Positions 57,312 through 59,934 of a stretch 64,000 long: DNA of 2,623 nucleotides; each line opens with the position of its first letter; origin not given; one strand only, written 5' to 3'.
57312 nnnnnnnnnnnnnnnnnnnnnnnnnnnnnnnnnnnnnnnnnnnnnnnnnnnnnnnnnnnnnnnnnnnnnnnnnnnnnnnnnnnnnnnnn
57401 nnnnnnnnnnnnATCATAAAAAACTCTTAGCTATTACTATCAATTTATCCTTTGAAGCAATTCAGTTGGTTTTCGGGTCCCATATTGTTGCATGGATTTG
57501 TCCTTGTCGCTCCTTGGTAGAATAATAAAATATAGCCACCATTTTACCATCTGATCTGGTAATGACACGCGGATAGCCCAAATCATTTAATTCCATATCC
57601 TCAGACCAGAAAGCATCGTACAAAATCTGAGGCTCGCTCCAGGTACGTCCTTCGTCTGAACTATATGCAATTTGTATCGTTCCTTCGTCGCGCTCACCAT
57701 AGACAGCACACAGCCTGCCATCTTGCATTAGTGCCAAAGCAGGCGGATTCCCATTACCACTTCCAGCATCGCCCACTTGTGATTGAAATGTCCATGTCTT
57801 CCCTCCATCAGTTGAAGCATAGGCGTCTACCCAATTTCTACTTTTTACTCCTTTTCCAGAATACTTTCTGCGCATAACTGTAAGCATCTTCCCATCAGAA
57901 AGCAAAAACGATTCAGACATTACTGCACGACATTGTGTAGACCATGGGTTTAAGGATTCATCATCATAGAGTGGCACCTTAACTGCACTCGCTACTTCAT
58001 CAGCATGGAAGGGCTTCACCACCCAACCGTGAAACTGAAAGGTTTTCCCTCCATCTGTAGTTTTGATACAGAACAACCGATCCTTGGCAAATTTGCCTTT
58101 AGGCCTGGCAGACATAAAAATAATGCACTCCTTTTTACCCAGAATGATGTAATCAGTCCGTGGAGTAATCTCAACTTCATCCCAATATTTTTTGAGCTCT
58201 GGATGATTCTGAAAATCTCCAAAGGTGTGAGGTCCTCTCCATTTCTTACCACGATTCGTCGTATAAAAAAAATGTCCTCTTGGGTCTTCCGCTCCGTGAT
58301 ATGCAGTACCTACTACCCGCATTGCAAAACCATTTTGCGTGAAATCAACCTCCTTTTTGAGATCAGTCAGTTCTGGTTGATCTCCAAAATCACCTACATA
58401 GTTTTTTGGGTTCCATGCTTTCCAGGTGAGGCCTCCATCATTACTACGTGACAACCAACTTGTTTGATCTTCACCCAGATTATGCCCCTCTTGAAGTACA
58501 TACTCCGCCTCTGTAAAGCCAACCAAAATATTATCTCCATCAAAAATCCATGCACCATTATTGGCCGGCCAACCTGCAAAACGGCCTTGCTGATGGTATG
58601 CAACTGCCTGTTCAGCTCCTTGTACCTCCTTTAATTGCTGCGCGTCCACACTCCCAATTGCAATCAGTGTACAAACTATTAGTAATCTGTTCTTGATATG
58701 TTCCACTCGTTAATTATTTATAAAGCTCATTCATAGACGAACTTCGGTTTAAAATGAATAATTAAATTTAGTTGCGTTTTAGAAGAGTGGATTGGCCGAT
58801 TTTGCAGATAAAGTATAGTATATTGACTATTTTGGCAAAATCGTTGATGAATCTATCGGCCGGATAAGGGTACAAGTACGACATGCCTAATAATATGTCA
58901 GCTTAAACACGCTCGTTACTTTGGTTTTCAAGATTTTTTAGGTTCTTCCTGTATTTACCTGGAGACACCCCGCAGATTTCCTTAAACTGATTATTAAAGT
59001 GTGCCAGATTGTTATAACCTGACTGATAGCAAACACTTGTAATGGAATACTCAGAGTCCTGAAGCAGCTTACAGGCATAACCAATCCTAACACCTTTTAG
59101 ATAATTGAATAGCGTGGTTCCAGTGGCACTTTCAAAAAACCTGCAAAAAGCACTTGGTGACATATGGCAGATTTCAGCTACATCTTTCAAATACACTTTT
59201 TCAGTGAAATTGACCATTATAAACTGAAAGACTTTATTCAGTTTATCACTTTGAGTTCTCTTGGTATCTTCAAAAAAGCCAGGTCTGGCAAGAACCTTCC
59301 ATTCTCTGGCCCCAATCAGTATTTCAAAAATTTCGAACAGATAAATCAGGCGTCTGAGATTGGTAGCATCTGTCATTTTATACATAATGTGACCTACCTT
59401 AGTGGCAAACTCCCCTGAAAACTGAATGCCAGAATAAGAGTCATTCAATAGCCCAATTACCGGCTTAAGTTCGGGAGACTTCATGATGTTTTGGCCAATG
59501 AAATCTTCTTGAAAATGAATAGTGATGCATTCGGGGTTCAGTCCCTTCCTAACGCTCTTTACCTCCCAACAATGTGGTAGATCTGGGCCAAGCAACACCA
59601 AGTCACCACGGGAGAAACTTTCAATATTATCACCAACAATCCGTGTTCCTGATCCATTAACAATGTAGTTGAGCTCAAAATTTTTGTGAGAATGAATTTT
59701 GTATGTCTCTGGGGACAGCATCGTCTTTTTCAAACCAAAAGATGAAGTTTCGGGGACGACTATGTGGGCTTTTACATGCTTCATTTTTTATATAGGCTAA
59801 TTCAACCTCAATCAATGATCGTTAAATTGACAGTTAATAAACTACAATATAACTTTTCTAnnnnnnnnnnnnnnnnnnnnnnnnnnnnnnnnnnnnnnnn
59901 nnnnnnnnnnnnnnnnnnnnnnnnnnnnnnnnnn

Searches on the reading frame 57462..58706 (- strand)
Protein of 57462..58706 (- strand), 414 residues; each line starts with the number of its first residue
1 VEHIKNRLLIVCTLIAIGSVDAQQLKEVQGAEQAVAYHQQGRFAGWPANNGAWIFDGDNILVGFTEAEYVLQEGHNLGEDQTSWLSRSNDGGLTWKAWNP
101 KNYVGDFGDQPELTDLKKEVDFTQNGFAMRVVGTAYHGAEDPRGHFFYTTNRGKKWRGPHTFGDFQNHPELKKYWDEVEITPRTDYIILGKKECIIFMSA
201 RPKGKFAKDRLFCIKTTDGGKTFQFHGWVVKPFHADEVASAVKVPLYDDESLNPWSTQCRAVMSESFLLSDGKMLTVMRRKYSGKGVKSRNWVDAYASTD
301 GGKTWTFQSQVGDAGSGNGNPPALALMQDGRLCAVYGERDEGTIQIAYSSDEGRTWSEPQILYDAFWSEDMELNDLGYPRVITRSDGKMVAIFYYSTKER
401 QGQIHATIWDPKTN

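Call 11: search_protein_families(library=pfam, proteins=[window:57462-58706:-], max_evalue=0.001)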
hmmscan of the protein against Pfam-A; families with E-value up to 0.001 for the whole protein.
window:57462-58706:- (414 aa): 4 families
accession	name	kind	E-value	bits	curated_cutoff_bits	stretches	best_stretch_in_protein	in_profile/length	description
PF13088.12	BNR_2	-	8.7e-11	42.1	31.4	1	235-389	157-275/277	BNR repeat-like domain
PF02012.26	BNR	-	5.1e-10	38.3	27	0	296-306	1-11/12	BNR/Asp-box repeat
PF15902.12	Sortilin-Vps10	-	7.3e-07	28.8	33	0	284-360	368-435/446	Sortilin, neurotensin receptor 3,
PF24316.1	Tli3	-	1.3e-05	26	27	0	338-358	78-98/129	T6SS Tli3 immunity protein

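Call 84: search_protein_families(library=ncbifam, proteins=[window:57462-58706:-], max_evalue=0.01)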
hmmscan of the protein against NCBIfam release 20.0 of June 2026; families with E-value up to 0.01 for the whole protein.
window:57462-58706:- (414 aa): 0 families

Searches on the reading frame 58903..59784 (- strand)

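Call 11: search_protein_families(library=pfam, proteins=[window:58903-59784:-], max_evalue=0.001)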
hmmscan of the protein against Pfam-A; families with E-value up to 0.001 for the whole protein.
window:58903-59784:- (293 aa): 4 families
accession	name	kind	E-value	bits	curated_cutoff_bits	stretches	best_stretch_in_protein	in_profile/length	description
PF12833.13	HTH_18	-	1.4e-20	73.8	33.6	1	203-280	2-79/80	Helix-turn-helix domain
PF00165.29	HTH_AraC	-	1.3e-14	54.4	26.6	2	242-280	2-42/42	Bacterial regulatory helix-turn-helix proteins, AraC family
PF07883.17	Cupin_2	-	0.00042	20.4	27.2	1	29-75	12-58/70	Cupin domain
PF02311.25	AraC_binding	-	0.00083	19.5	21.1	0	28-73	16-61/135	AraC-like ligand binding domain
